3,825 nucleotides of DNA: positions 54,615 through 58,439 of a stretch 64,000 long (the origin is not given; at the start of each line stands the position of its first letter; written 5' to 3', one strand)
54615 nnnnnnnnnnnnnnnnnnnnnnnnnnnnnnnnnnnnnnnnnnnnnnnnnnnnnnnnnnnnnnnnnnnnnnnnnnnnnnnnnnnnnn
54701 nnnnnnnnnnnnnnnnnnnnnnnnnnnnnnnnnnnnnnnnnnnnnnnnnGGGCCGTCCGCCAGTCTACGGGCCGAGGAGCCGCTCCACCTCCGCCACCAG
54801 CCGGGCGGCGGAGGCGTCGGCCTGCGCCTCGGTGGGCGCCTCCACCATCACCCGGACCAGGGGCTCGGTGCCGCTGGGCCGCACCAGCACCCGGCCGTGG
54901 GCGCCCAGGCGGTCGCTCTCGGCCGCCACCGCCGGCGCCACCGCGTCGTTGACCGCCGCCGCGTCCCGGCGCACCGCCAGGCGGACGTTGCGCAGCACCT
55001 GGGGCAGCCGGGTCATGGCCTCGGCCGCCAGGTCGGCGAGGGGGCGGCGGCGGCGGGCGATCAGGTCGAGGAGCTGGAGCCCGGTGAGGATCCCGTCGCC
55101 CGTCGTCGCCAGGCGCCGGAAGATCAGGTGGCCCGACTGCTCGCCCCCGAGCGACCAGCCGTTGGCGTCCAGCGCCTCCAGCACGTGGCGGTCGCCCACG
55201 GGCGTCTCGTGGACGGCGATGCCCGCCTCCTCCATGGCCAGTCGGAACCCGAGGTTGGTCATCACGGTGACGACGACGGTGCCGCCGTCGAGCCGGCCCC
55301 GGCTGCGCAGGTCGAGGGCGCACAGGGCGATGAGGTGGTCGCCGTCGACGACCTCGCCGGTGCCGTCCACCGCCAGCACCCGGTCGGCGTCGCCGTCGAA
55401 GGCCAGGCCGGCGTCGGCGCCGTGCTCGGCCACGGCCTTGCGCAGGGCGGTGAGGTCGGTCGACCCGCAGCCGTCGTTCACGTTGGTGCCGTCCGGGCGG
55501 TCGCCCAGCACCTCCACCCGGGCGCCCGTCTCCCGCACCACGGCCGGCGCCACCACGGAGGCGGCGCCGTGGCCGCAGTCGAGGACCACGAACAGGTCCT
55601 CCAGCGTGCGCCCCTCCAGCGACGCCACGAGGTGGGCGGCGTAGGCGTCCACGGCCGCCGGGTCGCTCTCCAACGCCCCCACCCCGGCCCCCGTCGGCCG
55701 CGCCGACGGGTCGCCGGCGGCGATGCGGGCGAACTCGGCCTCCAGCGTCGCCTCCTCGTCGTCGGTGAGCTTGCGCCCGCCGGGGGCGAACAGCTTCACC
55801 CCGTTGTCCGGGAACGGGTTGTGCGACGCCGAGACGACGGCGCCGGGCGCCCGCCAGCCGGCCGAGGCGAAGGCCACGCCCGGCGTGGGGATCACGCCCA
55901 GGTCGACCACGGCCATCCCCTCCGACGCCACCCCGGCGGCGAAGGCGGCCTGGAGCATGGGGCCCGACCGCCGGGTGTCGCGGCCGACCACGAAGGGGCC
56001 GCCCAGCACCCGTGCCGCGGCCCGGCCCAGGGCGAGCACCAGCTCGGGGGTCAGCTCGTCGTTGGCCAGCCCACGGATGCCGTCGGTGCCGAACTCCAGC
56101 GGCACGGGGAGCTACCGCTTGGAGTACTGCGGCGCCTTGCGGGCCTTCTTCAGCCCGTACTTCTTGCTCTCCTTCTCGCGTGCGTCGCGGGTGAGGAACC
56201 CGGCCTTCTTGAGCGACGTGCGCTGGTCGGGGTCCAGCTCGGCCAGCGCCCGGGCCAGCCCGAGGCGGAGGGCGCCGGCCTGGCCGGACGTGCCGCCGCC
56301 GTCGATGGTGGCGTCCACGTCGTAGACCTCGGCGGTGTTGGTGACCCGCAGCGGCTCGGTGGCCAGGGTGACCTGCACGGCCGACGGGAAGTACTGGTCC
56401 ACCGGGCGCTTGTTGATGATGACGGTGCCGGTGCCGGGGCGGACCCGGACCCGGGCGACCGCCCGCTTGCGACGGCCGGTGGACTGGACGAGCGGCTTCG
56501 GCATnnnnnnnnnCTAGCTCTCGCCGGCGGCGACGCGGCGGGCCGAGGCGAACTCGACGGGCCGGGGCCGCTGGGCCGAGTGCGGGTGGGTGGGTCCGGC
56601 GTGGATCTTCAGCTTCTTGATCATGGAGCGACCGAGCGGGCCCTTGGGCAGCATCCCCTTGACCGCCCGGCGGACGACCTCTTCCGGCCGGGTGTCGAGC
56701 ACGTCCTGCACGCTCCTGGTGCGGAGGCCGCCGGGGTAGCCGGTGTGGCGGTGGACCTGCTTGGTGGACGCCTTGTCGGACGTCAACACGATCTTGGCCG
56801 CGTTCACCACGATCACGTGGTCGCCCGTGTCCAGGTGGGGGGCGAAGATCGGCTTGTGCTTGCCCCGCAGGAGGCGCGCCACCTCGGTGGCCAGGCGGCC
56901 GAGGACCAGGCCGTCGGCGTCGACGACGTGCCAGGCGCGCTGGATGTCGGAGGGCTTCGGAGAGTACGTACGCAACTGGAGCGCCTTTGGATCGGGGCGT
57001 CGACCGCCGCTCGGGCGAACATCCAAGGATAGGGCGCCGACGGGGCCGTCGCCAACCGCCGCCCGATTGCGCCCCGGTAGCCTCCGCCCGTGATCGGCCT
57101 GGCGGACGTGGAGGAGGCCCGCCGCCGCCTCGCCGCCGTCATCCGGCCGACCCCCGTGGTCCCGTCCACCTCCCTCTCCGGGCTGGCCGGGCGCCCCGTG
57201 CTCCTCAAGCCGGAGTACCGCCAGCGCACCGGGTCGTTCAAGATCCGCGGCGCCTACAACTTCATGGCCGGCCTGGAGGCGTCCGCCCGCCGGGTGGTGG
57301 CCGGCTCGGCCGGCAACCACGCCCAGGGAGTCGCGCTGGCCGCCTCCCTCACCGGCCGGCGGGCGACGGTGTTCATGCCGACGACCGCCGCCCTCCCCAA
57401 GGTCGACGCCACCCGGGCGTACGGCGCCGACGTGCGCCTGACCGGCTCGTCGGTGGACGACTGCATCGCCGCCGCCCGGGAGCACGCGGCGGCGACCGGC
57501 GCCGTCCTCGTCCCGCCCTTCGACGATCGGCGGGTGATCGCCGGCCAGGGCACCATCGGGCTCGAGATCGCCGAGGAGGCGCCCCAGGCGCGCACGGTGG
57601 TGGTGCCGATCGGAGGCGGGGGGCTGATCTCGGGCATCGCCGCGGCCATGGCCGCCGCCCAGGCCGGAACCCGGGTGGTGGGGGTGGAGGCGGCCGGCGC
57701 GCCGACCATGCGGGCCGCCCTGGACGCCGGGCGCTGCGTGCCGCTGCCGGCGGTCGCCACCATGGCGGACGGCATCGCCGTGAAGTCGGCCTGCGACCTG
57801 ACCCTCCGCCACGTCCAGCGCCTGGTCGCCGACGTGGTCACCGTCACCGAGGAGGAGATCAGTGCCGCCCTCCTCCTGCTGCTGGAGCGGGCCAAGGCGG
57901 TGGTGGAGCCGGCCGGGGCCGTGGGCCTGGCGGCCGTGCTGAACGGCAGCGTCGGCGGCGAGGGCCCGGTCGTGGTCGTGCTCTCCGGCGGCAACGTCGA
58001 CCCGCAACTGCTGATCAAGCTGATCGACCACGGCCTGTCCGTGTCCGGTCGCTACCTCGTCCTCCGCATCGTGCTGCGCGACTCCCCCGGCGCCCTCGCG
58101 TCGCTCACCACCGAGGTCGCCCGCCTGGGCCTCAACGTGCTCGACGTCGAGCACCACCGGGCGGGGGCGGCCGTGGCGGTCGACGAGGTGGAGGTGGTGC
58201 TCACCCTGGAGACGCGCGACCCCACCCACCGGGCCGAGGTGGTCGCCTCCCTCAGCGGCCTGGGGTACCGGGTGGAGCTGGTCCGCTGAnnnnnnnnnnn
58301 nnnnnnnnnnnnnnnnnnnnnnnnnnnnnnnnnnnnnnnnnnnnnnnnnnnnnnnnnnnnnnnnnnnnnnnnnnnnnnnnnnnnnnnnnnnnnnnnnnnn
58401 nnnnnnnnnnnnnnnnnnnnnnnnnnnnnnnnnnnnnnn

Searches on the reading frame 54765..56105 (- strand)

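Call 18: search_protein_families(library=pfam, proteins=[window:54765-56105:-], max_evalue=0.001)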
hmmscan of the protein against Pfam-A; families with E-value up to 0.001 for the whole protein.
window:54765-56105:- (446 aa): 4 families
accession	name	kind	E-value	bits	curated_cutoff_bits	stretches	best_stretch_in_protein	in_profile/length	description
PF02880.22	PGM_PMM_III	-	1.6e-35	122.1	20.7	1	254-366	1-114/115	Phosphoglucomutase/phosphomannomutase, alpha/beta/alpha domain III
PF02878.22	PGM_PMM_I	-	1.8e-35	122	22.5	1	4-129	3-135/138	Phosphoglucomutase/phosphomannomutase, alpha/beta/alpha domain I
PF02879.22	PGM_PMM_II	-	5.5e-16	59.4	29.3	1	154-250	2-103/103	Phosphoglucomutase/phosphomannomutase, alpha/beta/alpha domain II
PF00408.26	PGM_PMM_IV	-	1.7e-13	50.8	23.1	1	373-437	3-66/68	Phosphoglucomutase/phosphomannomutase, C-terminal domain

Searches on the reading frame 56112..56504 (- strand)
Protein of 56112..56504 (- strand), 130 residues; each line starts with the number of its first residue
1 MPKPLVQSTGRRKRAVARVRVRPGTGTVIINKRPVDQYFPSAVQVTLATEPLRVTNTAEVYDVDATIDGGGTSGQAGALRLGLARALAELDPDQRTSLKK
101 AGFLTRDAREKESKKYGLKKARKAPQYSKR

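Call 18: search_protein_families(library=pfam, proteins=[window:56112-56504:-], max_evalue=0.001)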
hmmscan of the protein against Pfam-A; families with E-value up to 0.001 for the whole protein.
window:56112-56504:- (130 aa): 1 family
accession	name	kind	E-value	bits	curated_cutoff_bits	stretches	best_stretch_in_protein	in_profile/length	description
PF00380.25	Ribosomal_S9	-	7.3e-47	159.2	22.5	1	10-130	1-121/121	Ribosomal protein S9/S16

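Call 19: list_cluster_members(proteins=[window:56112-56504:-, window:63090-63716:-, window:54765-56105:-, window:57090-58289:+, window:7886-8464:-])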
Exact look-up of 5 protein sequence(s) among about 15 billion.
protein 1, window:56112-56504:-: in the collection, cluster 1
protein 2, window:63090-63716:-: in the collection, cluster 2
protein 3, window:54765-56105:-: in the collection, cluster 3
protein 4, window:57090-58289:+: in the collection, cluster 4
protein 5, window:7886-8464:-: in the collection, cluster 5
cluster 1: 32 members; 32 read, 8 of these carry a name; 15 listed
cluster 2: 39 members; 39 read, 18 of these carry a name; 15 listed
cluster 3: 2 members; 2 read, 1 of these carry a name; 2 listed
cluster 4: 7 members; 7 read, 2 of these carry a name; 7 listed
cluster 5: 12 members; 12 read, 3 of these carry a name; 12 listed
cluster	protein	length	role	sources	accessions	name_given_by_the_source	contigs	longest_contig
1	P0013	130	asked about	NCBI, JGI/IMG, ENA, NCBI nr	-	-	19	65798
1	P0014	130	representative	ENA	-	-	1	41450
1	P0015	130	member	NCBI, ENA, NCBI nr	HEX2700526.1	MAG TPA: 30S ribosomal protein S9 [Acidimicrobiales bacterium] | 30S ribosomal protein S9 [Acidimicrobiales bacterium]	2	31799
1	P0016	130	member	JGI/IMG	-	small subunit ribosomal protein S9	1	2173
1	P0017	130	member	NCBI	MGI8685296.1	MAG: 30S ribosomal protein S9 [Acidimicrobiales bacterium]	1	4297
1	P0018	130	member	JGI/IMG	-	small subunit ribosomal protein S9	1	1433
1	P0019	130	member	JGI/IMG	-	small subunit ribosomal protein S9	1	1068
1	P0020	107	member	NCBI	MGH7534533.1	MAG: 30S ribosomal protein S9, partial [Gemmatimonadales bacterium]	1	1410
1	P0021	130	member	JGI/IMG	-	small subunit ribosomal protein S9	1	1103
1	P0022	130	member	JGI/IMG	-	small subunit ribosomal protein S9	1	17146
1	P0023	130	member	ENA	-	-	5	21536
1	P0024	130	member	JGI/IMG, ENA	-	-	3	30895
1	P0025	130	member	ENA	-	-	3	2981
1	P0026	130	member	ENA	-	-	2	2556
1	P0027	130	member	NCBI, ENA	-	-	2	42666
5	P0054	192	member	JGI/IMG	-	-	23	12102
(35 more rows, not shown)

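Call 82: find_encoding_contigs(protein=P0054, flank=10000, max_places=6)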
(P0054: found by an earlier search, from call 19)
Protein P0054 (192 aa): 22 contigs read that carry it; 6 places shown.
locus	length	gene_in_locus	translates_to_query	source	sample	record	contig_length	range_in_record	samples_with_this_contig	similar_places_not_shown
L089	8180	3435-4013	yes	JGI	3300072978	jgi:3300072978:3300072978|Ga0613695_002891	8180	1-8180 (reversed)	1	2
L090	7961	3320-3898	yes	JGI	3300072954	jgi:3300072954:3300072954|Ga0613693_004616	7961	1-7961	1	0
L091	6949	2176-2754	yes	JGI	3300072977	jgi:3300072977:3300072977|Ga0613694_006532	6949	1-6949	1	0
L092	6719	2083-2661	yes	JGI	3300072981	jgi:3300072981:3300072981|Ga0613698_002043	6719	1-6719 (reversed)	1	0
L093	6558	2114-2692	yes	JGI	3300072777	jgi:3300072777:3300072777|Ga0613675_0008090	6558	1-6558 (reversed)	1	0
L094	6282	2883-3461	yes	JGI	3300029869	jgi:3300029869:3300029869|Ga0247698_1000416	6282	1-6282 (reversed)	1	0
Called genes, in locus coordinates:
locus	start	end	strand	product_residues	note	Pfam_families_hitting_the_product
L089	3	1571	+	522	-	PF03160:Calx-beta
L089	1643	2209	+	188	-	PF03167:UDG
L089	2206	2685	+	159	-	PF02367:TsaE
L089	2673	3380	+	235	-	PF00814:TsaD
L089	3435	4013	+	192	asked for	PF13480:Acetyltransf_6 (weak), PF00583:Acetyltransf_1, PF13673:Acetyltransf_10, PF13508:Acetyltransf_7, PF08445:FR47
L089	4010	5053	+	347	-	PF00814:TsaD, PF22521:HypF_C_2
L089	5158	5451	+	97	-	PF00166:Cpn10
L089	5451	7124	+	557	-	PF00118:Cpn60_TCP1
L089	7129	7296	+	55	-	-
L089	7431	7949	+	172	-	PF01590:GAF (weak), PF13185:GAF_2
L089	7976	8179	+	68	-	?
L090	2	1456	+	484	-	?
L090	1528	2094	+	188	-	PF03167:UDG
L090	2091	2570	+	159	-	PF02367:TsaE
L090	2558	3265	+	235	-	PF00814:TsaD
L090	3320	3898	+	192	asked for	PF13480:Acetyltransf_6 (weak), PF00583:Acetyltransf_1, PF13673:Acetyltransf_10, PF13508:Acetyltransf_7, PF08445:FR47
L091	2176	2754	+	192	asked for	PF13480:Acetyltransf_6 (weak), PF00583:Acetyltransf_1, PF13673:Acetyltransf_10, PF13508:Acetyltransf_7, PF08445:FR47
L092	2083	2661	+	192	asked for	PF13480:Acetyltransf_6 (weak), PF00583:Acetyltransf_1, PF13673:Acetyltransf_10, PF13508:Acetyltransf_7, PF08445:FR47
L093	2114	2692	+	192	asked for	PF13480:Acetyltransf_6 (weak), PF00583:Acetyltransf_1, PF13673:Acetyltransf_10, PF13508:Acetyltransf_7, PF08445:FR47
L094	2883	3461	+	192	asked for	PF13480:Acetyltransf_6 (weak), PF00583:Acetyltransf_1, PF13673:Acetyltransf_10, PF13508:Acetyltransf_7, PF08445:FR47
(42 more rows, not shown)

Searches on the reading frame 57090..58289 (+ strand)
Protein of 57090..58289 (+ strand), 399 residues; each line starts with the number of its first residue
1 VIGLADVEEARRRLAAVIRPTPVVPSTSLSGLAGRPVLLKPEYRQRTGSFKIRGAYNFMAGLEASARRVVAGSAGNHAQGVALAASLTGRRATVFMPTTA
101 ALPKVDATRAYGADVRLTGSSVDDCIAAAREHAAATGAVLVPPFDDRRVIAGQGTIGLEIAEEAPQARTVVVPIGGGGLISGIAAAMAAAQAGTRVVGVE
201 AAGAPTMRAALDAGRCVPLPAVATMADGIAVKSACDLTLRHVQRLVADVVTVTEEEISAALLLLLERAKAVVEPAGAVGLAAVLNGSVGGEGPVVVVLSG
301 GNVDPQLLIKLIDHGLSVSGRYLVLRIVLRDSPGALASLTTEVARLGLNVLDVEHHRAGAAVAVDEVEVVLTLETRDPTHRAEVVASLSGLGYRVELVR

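Call 18: search_protein_families(library=pfam, proteins=[window:57090-58289:+], max_evalue=0.001)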
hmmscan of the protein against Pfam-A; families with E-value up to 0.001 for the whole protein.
window:57090-58289:+ (399 aa): 2 families
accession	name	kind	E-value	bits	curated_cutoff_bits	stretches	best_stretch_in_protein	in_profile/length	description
PF00291.31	PALP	-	1.6e-76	257.9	35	1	17-300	4-295/295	Pyridoxal-phosphate dependent enzyme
PF01842.31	ACT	-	5.1e-07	29.8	27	1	324-386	2-62/66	ACT domain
